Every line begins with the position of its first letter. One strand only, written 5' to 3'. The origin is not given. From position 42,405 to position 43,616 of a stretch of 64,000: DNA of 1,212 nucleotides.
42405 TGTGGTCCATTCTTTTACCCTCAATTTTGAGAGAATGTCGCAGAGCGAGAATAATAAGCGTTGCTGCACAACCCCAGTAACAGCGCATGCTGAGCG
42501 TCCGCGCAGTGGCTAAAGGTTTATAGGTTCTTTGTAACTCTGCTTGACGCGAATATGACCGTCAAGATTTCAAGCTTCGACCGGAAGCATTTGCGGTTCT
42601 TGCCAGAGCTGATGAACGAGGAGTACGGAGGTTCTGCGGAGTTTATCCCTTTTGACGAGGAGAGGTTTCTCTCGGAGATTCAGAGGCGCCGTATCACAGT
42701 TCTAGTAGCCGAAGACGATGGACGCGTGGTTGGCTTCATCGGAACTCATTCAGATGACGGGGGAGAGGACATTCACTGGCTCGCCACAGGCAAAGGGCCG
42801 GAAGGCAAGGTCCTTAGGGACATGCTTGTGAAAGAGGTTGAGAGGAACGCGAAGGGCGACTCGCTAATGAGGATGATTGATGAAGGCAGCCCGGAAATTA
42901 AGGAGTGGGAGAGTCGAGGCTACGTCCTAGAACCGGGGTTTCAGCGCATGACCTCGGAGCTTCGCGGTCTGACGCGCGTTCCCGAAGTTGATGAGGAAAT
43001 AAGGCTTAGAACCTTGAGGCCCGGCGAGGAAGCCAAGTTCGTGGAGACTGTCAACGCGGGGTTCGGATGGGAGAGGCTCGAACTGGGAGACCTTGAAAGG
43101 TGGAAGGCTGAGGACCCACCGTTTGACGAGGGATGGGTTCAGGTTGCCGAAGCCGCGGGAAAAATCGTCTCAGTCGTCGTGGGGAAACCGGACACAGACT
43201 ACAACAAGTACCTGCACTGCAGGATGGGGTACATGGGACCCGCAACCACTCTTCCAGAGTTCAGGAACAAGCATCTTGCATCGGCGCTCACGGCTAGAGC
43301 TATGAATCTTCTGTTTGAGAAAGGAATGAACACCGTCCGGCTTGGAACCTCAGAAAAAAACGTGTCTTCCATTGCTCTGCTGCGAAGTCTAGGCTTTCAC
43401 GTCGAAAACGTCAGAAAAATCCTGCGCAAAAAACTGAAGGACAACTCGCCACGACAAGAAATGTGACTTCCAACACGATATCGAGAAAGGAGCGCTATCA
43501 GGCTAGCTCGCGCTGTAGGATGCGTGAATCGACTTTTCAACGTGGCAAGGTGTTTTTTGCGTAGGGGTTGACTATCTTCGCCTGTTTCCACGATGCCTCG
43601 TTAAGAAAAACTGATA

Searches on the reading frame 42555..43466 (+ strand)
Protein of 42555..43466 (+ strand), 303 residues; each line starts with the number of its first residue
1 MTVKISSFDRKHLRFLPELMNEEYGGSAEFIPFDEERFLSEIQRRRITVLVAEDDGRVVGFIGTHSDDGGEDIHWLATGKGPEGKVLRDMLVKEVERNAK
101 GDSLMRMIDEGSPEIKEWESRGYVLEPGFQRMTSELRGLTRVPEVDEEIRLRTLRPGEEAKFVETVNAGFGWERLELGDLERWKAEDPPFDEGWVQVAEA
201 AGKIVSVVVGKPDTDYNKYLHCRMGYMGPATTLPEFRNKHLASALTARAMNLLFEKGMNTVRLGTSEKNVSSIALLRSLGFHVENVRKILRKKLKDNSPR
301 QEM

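Call 43: find_encoding_contigs(protein=window:42555-43466:+, flank=10000, max_places=1)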
Protein window:42555-43466:+ (303 aa): 2 contigs read that carry it; 1 place shown.
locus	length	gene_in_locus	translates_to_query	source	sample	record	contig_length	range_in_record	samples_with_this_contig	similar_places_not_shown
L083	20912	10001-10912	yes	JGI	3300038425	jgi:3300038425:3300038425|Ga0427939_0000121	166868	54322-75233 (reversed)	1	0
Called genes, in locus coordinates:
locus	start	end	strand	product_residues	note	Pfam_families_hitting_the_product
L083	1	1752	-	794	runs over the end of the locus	PF03104:DNA_pol_B_exo1, PF00136:DNA_pol_B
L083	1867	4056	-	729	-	PF02730:AFOR_N, PF01314:AFOR_C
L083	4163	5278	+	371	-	PF26356:Pelota_N, PF03465:eRF1_3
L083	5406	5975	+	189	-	PF00352:TBP, PF11858:DUF3378 (faint), PF00352:TBP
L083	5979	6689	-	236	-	PF01909:NTP_transf_2 (weak)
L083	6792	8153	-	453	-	PF13620:CarboxypepD_reg, PF14686:fn3_3 (faint), PF11974:bMG3 (faint), PF13715:CarbopepD_reg_2 (weak), PF17210:SdrD_B (faint), PF22904:NOMO1-like_2nd (faint), PF13620:CarboxypepD_reg, PF13715:CarbopepD_reg_2 (weak), +1 more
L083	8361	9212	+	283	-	PF01171:ATP_bind_3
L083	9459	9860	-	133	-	PF00903:Glyoxalase, PF22677:Ble-like_N, PF18029:Glyoxalase_6 (weak)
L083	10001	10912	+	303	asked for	PF13508:Acetyltransf_7 (faint), PF13527:Acetyltransf_9 (weak), PF00583:Acetyltransf_1, PF08445:FR47 (weak)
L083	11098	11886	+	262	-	-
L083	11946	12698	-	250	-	PF02535:Zip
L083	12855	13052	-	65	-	PF09082:DUF1922, PF19134:DUF5817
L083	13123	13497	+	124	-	-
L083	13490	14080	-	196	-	PF13238:AAA_18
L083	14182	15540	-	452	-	-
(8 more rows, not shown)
